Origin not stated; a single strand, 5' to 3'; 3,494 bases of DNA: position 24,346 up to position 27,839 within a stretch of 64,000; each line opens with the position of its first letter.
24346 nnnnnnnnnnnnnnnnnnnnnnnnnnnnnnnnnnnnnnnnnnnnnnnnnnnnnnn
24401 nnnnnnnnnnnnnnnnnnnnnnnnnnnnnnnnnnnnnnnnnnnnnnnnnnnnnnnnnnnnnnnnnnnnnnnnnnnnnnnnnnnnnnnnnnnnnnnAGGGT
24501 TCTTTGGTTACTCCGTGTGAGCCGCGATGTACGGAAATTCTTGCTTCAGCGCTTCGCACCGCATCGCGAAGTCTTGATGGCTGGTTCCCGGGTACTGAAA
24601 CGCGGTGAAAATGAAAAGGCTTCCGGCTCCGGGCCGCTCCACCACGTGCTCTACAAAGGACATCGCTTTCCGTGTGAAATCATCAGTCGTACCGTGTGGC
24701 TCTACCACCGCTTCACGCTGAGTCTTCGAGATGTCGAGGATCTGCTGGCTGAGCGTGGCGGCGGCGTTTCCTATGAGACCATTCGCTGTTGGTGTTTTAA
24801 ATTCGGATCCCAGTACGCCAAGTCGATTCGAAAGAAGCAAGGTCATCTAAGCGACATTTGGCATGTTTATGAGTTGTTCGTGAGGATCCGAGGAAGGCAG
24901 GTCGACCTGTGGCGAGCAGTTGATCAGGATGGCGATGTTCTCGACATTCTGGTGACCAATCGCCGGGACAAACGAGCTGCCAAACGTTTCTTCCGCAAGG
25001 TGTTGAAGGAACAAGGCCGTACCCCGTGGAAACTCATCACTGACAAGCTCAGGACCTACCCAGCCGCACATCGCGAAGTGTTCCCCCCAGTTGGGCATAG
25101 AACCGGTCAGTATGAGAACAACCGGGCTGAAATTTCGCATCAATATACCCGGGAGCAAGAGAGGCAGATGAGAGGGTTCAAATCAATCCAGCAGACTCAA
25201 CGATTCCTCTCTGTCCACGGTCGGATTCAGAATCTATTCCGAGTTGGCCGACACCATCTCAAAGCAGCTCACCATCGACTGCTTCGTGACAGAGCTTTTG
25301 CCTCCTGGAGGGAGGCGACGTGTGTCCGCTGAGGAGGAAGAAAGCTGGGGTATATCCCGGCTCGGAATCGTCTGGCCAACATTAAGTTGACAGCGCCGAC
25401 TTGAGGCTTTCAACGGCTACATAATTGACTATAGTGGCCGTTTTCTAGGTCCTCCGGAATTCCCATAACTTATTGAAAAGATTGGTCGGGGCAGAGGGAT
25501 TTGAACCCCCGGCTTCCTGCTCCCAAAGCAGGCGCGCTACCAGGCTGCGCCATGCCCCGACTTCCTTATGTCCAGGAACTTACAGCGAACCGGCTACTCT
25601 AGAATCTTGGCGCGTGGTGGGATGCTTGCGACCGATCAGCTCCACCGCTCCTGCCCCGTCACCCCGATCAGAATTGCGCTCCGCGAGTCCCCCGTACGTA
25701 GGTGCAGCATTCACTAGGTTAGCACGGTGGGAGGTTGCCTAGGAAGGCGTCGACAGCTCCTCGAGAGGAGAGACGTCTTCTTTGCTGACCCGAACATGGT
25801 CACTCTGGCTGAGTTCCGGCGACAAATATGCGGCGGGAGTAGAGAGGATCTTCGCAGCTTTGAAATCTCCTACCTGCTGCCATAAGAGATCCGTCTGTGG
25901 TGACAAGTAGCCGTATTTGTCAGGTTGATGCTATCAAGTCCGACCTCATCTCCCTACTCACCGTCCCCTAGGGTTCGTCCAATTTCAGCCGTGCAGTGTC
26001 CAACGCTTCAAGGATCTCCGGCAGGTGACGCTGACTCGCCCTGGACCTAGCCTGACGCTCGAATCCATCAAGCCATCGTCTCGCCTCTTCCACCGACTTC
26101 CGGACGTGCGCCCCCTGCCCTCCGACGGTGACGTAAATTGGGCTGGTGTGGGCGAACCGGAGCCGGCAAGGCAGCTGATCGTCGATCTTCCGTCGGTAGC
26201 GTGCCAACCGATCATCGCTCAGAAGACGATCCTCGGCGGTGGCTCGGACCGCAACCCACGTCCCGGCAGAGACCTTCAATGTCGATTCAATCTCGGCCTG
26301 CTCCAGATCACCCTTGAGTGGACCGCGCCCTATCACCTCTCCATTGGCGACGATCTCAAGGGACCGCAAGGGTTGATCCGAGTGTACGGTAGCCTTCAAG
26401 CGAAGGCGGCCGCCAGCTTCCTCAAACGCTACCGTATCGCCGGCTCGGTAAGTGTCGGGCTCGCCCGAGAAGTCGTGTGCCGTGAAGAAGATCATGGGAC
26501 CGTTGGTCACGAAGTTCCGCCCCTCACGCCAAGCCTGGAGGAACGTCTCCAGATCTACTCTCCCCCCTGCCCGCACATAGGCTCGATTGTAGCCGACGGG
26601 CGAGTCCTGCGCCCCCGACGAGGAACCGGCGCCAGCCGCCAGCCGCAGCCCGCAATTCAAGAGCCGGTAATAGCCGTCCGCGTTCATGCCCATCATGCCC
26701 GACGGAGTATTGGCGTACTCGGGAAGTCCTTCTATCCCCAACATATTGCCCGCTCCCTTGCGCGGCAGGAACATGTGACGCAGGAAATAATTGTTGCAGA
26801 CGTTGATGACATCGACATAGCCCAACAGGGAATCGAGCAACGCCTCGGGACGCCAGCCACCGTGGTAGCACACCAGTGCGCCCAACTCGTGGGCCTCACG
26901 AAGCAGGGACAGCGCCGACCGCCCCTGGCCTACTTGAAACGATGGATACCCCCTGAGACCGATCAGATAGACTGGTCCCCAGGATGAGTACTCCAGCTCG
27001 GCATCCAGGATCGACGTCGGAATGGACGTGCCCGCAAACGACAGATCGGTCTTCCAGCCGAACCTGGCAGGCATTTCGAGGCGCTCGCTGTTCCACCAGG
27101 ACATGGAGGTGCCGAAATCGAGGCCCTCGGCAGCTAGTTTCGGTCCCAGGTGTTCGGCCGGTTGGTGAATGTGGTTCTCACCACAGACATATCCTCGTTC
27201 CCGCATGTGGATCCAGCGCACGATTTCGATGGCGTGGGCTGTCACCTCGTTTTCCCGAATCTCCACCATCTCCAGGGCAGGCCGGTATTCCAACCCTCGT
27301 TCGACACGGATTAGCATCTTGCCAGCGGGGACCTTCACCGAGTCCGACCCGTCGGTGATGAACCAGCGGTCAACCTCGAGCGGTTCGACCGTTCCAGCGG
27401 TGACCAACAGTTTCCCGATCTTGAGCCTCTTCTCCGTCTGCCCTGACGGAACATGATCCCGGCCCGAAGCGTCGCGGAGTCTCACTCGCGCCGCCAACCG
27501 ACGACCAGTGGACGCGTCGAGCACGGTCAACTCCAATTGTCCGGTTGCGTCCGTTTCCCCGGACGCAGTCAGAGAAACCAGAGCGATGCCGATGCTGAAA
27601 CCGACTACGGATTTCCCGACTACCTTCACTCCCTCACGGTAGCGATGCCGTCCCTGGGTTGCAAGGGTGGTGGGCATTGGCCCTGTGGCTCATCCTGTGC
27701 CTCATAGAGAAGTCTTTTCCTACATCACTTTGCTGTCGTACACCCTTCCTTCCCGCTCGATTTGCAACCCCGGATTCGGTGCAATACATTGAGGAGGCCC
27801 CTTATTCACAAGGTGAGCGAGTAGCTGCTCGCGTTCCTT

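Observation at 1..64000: About one third of the genes in this window are broken by in-frame stops, homopolymer frameshifts or truncation.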

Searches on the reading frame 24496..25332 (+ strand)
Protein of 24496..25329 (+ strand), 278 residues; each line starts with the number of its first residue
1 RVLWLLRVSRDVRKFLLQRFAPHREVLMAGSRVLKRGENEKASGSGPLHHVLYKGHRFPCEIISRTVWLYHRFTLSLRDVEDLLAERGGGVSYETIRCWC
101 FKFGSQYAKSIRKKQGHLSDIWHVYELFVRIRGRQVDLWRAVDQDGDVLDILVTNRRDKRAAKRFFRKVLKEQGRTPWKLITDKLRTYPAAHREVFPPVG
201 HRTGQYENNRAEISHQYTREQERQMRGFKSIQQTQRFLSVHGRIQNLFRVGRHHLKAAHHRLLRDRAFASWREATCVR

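Call 26: search_protein_families(library=pfam, max_evalue=0.1, proteins=[window:24496-25329:+])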
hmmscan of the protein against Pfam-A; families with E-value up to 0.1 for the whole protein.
window:24496-25329:+ (278 aa): 1 family
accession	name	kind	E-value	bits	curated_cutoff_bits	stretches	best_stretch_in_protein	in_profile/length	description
PF13610.12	DDE_Tnp_IS240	-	1.4e-35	122.9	27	1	121-249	3-137/139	DDE domain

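Call 62: search_protein_families(library=ncbifam, max_evalue=0.01, proteins=[window:24517-25329:+])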
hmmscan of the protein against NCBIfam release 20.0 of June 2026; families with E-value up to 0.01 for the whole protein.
window:24517-25329:+ (271 aa): 2 families
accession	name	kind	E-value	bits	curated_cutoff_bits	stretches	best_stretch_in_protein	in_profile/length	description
NF033587.1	transpos_IS6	equivalog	1.3e-56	191.6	125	1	46-242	1-202/202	IS6 family transposase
NF033558.1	transpos_IS1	equivalog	0.00046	20.2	100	1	80-212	63-190/199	IS1 family transposase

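Call 82: find_encoding_contigs(protein=window:24517-25332:+, flank=10000, max_places=10)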
Protein window:24517-25332:+ (271 aa): 3 contigs read that carry it; 1 place shown.
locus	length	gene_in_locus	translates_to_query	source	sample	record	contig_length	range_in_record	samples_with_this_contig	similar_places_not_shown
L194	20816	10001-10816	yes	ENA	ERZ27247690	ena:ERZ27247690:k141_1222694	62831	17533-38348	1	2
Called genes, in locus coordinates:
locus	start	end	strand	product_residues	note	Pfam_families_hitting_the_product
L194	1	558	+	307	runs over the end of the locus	-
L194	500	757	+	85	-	-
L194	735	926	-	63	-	-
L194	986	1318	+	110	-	-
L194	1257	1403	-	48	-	-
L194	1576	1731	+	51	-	-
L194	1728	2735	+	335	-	PF01408:GFO_IDH_MocA, PF02894:GFO_IDH_MocA_C (weak), PF22725:GFO_IDH_MocA_C3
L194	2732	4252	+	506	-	PF00890:FAD_binding_2 (faint), PF01266:DAO (faint), PF07992:Pyr_redox_2 (faint), PF00732:GMC_oxred_N, PF05199:GMC_oxred_C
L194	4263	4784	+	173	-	PF00903:Glyoxalase, PF13669:Glyoxalase_4 (weak)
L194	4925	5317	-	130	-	-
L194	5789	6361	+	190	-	-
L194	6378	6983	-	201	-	PF00571:CBS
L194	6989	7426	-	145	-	PF01380:SIS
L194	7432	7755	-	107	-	PF00793:DAHP_synth_1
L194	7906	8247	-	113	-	PF00793:DAHP_synth_1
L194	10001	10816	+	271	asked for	PF13610:DDE_Tnp_IS240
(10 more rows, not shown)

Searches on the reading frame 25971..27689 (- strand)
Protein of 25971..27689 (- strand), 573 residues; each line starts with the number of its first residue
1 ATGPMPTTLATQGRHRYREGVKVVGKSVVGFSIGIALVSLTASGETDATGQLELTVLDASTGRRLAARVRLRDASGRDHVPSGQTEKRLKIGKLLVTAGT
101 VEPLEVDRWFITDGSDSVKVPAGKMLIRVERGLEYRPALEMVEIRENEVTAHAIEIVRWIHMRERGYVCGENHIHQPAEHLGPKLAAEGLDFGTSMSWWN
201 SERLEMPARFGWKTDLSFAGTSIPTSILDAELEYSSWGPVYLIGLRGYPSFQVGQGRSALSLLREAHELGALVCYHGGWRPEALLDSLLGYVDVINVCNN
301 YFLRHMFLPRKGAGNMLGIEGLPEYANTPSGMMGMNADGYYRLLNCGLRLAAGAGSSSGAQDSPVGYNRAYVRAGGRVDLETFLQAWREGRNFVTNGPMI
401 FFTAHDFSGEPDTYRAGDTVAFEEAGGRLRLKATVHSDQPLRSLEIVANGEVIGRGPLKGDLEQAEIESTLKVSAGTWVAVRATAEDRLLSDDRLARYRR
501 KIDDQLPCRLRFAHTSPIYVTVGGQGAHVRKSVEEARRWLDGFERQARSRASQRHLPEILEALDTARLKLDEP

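Call 26: search_protein_families(library=pfam, max_evalue=0.1, proteins=[window:25971-27689:-])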
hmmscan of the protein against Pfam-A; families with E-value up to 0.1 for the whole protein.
window:25971-27689:- (573 aa): 2 families
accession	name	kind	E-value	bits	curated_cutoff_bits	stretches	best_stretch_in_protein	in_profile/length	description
PF11769.13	DUF3313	-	0.043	14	26.1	1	32-75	118-162/187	Protein of unknown function (DUF3313)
PF13464.11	RodZ_C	-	0.066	13.6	23.9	0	470-526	1-57/72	RodZ C-terminal domain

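Call 62: search_protein_families(library=ncbifam, max_evalue=0.01, proteins=[window:25971-27677:-])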
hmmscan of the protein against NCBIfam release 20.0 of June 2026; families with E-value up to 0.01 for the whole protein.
window:25971-27677:- (569 aa): 1 family
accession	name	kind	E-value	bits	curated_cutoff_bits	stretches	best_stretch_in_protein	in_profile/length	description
NF038032.1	CehA_McbA_metalo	domain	6.3e-32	111.2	80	1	169-516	15-314/315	CehA/McbA family metallohydrolase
